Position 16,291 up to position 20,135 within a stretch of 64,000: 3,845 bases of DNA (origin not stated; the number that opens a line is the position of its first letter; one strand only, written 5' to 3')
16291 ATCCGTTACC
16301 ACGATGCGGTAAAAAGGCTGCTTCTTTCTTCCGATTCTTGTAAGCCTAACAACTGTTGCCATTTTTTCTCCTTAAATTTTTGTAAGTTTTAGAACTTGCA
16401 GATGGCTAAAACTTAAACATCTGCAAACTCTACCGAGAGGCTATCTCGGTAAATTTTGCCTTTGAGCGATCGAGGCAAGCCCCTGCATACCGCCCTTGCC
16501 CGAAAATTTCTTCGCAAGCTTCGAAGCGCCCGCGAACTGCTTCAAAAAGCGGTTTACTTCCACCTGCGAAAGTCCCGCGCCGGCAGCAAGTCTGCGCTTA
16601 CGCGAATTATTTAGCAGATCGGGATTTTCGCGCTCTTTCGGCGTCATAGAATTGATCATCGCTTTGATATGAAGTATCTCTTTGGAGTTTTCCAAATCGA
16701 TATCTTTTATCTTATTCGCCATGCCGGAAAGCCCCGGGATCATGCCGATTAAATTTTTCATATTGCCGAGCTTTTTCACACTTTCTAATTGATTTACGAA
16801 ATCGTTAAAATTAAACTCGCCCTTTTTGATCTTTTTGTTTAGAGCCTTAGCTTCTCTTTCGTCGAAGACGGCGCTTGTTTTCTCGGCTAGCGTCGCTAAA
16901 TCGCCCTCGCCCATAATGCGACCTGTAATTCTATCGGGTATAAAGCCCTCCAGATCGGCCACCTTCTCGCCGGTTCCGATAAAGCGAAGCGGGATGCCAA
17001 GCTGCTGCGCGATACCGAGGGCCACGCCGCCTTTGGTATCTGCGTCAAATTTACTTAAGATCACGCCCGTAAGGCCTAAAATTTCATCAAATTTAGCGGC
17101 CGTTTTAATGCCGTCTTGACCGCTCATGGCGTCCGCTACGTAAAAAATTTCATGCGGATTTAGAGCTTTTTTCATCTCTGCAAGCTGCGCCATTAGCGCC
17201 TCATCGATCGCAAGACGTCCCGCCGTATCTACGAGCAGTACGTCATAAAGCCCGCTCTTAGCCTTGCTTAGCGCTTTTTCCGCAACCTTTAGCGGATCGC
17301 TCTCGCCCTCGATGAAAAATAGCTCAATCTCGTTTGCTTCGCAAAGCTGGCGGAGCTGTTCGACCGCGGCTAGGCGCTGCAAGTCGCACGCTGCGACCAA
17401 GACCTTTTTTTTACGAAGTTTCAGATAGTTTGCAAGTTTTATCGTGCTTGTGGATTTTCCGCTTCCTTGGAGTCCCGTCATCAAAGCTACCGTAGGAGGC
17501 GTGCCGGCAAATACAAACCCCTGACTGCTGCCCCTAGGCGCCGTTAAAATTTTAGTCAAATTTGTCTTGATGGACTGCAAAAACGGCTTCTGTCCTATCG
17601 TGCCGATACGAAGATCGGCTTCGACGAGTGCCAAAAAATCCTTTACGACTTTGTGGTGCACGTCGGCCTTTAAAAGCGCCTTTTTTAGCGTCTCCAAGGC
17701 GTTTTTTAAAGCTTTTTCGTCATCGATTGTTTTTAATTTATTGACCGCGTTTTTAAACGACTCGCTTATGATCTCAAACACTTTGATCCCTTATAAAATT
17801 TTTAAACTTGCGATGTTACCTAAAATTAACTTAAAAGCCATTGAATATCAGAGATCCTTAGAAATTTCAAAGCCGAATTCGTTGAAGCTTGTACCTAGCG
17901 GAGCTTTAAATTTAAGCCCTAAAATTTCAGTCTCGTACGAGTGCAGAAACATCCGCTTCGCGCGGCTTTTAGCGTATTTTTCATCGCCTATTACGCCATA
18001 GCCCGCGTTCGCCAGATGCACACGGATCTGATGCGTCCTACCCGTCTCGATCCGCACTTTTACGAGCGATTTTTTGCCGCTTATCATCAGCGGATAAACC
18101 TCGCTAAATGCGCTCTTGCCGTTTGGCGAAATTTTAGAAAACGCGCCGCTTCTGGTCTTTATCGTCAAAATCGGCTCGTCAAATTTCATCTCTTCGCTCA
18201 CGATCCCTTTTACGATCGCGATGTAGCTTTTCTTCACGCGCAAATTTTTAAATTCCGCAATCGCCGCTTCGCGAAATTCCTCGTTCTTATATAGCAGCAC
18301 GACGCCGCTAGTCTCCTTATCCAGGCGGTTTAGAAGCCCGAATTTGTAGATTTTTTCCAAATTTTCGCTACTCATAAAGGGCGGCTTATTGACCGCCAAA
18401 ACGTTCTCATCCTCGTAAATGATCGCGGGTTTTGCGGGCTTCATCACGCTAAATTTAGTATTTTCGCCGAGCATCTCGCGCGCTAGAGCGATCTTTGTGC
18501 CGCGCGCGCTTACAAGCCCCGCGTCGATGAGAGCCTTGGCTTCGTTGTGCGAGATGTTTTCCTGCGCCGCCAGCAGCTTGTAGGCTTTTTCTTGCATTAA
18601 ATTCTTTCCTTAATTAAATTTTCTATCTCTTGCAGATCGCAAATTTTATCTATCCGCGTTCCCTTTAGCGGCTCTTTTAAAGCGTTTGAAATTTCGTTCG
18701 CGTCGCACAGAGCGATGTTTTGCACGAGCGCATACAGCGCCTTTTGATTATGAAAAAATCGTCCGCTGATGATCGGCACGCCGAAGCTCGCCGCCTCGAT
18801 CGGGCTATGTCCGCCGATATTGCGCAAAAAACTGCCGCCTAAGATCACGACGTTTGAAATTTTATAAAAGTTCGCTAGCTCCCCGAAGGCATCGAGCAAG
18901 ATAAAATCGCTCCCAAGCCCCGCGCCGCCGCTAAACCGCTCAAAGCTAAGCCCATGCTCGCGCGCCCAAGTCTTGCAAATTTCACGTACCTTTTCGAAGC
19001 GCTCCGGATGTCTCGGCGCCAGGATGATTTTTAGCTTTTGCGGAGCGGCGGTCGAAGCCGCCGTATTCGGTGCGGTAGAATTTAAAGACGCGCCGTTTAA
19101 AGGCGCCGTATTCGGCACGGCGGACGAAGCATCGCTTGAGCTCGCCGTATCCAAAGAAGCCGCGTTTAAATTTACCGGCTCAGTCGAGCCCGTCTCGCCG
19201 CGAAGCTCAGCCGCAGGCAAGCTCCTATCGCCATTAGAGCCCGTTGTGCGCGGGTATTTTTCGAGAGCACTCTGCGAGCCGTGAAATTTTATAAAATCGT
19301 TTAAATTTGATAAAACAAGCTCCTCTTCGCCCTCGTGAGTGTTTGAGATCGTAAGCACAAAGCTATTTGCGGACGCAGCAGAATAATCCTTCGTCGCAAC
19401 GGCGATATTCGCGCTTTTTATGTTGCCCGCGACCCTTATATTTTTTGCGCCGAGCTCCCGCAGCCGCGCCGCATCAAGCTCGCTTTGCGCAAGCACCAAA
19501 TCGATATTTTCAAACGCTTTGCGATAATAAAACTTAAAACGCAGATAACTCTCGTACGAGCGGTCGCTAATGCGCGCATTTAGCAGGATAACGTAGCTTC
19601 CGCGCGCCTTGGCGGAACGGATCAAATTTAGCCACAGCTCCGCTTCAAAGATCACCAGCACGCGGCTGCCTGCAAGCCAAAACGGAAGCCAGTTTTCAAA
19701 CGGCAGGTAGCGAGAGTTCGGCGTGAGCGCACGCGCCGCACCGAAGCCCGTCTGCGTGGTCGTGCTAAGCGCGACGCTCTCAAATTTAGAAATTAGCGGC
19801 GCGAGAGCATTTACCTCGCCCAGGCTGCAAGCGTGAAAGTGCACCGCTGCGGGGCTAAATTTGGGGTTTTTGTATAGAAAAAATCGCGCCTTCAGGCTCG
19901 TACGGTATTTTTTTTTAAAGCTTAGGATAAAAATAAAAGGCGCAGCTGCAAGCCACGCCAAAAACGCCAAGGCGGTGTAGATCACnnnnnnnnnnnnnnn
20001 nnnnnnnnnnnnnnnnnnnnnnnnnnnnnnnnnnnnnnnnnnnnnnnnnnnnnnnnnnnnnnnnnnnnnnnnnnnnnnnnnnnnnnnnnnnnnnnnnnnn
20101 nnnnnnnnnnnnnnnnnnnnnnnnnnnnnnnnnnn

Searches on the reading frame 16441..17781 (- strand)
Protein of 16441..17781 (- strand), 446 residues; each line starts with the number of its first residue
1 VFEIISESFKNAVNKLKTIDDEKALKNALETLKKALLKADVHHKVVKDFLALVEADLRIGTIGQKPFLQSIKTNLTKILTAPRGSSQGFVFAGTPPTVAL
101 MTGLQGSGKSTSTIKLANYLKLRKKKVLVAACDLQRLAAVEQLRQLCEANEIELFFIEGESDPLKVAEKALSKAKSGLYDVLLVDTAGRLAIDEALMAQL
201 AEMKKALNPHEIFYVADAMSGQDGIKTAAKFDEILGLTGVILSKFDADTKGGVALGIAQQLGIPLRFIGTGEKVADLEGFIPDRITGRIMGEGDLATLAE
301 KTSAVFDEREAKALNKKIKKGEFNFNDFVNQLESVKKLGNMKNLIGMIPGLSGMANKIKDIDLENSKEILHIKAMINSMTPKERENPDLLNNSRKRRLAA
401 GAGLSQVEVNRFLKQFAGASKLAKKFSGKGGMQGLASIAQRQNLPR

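Call 67: search_protein_families(library=pfam, max_evalue=0.00001, proteins=[window:16441-17781:-])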
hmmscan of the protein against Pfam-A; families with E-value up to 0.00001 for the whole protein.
window:16441-17781:- (446 aa): 4 families
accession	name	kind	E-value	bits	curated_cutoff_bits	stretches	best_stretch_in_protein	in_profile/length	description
PF00448.28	SRP54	-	1.2e-65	221.3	22.7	1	96-290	1-195/196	SRP54-type protein, GTPase domain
PF02978.25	SRP_SPB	-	1.2e-29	103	27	1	322-421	1-89/91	Signal peptide binding domain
PF01656.29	CbiA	-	1.8e-08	34.8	25.4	1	106-265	9-105/125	CobQ/CobB/MinD/ParA nucleotide binding domain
PF02881.24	SRP54_N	-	8.9e-08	32.7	22.4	1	6-55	2-53/75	SRP54-type protein, helical bundle domain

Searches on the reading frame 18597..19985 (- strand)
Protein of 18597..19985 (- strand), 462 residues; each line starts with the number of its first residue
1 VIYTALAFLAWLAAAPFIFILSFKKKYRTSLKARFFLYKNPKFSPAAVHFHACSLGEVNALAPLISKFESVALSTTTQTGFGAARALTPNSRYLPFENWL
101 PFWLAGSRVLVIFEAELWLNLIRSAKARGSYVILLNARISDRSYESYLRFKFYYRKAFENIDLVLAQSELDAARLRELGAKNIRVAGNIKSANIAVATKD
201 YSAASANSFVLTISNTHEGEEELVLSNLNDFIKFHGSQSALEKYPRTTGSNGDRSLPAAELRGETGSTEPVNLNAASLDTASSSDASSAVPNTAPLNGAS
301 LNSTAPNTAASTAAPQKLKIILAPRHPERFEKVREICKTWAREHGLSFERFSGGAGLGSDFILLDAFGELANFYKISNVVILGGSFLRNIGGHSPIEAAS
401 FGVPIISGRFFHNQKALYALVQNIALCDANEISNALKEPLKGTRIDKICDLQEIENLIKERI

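Call 42: find_encoding_contigs(protein=window:18597-19985:-, flank=10000, max_places=1)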
Protein window:18597-19985:- (462 aa): no gene with exactly this product is on record in the collection.

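Call 67: search_protein_families(library=pfam, max_evalue=0.00001, proteins=[window:18597-19985:-])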
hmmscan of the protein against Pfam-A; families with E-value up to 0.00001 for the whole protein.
window:18597-19985:- (462 aa): 1 family
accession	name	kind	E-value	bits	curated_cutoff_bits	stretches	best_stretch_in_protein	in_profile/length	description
PF04413.22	Glycos_transf_N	-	1.8e-39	135.6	23.9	1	30-191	2-177/179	3-Deoxy-D-manno-octulosonic-acid transferase (kdotransferase)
